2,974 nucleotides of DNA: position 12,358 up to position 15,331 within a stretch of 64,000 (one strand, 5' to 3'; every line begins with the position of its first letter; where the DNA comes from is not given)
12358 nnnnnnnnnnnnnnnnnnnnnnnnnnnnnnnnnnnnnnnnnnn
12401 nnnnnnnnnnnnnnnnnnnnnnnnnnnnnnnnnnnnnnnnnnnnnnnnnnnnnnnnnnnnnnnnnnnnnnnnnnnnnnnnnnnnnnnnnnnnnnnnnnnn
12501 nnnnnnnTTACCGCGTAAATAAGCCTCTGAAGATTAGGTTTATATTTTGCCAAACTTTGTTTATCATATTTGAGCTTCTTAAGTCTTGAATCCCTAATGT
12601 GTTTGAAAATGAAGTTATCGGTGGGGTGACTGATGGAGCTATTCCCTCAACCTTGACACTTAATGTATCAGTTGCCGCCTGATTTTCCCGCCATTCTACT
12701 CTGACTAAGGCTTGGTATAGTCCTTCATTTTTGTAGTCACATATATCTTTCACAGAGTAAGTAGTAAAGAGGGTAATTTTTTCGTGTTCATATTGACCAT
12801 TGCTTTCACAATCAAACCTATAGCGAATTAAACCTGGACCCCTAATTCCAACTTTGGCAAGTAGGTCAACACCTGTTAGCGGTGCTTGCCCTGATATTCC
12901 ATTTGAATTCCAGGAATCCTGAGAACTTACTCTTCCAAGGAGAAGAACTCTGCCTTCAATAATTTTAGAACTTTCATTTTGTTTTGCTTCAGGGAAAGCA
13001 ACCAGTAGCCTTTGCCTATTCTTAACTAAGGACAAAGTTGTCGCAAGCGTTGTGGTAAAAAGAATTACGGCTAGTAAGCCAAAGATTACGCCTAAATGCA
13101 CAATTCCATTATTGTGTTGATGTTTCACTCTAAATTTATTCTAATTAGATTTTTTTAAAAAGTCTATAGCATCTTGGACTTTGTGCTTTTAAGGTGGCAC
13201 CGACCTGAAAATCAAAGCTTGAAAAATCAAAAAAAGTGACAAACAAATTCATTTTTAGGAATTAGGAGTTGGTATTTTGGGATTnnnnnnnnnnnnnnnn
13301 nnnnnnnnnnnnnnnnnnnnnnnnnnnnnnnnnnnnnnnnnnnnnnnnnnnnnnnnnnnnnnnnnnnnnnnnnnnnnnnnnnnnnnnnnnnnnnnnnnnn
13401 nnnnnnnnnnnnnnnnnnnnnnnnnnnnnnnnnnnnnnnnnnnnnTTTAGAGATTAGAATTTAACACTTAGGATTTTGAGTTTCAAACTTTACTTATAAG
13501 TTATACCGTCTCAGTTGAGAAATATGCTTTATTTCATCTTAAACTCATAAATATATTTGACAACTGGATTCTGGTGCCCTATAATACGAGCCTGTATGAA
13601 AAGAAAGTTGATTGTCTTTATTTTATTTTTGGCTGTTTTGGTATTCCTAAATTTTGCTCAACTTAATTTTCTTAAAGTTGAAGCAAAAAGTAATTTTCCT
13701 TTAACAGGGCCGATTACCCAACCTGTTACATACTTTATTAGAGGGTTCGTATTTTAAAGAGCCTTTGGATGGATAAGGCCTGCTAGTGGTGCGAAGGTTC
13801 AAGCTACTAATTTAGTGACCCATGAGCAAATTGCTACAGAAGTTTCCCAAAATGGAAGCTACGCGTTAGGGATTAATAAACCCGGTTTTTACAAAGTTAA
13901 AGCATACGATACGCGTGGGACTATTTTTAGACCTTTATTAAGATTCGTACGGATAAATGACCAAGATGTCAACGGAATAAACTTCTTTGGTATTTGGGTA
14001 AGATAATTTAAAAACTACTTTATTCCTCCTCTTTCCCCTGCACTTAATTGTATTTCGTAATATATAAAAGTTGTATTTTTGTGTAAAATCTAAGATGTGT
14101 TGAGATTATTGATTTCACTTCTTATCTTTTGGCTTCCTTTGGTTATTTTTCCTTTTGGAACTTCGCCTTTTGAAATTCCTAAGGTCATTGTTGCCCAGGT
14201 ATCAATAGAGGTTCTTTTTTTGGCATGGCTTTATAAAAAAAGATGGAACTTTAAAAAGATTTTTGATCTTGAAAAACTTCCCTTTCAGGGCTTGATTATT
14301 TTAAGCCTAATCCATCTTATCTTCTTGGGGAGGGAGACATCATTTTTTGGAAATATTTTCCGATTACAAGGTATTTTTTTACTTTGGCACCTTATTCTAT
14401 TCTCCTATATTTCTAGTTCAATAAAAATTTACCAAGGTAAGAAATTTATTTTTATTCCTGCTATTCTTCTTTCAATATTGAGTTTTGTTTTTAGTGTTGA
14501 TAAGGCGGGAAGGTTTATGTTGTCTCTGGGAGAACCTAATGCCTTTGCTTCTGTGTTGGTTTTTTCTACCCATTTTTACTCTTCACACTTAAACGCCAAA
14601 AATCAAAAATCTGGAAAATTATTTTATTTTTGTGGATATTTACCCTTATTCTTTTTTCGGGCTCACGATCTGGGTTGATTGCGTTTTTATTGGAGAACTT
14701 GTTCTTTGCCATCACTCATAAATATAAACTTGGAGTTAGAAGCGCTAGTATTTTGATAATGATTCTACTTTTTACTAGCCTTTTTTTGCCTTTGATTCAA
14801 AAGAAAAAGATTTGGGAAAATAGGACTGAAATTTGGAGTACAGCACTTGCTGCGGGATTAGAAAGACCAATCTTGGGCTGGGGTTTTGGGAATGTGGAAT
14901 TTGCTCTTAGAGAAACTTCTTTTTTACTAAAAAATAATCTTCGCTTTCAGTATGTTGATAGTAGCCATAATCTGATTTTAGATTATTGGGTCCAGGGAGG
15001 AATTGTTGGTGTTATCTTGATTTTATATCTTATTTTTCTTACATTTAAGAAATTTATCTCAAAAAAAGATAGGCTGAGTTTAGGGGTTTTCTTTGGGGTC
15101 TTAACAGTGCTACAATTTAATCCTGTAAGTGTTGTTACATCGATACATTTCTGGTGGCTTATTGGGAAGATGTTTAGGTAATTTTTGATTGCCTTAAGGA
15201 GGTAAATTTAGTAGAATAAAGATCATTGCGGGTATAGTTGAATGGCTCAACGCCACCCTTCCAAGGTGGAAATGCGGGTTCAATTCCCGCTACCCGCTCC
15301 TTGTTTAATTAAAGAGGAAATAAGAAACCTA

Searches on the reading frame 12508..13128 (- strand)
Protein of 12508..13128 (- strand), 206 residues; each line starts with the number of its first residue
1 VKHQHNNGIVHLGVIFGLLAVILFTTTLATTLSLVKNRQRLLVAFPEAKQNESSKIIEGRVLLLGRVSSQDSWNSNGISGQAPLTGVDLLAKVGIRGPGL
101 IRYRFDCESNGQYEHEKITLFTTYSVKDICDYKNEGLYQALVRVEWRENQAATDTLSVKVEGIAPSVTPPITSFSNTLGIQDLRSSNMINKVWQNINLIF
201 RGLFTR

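Call 14: find_encoding_contigs(protein=window:12508-13128:-, flank=10000, max_places=10)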
Protein window:12508-13128:- (206 aa): 1 contig read that carries it; 1 place shown.
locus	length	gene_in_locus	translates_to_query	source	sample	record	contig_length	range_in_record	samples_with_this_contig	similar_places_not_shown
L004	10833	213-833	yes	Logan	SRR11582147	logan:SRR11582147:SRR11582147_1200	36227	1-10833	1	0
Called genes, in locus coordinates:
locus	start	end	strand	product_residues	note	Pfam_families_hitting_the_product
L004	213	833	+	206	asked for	-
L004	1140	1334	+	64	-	-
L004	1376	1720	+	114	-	PF12840:HTH_20 (weak), PF01022:HTH_5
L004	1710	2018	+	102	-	PF06953:ArsD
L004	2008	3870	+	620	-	PF00142:Fer4_NifH (faint), PF00448:SRP54 (faint), PF01656:CbiA, PF02374:ArsA_ATPase, PF13614:AAA_31, PF01656:CbiA (weak), PF02374:ArsA_ATPase, PF13614:AAA_31 (weak), +2 more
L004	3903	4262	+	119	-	PF06133:Com_YlbF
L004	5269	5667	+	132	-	-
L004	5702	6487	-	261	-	PF03412:Peptidase_C39 (faint)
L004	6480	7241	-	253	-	-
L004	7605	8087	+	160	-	-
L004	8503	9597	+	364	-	PF00350:Dynamin_N (faint), PF01926:MMR_HSR1, PF02421:FeoB_N, PF09439:SRPRB (faint), PF16897:MMR_HSR1_Xtn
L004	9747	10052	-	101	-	PF00403:HMA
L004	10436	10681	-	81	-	PF02852:Pyr_redox_dim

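Call 76: search_protein_families(library=pfam, proteins=[window:12508-13128:-], max_evalue=0.0001)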
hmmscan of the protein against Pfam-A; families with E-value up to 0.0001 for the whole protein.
window:12508-13128:- (206 aa): 0 families

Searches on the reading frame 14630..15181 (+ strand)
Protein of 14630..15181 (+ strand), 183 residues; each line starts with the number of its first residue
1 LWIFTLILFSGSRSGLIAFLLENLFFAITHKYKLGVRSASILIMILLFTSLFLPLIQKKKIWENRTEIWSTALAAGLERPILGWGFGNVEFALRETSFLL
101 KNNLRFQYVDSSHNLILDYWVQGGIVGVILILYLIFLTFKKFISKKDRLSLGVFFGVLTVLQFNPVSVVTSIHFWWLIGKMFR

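Call 76: search_protein_families(library=pfam, proteins=[window:14630-15181:+], max_evalue=0.0001)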
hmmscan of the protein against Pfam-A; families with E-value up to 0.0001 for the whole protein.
window:14630-15181:+ (183 aa): 1 family
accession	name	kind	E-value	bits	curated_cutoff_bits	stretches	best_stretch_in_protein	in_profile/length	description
PF04932.20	Wzy_C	-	3.2e-16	59.9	31.7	1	3-132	6-149/149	O-Antigen ligase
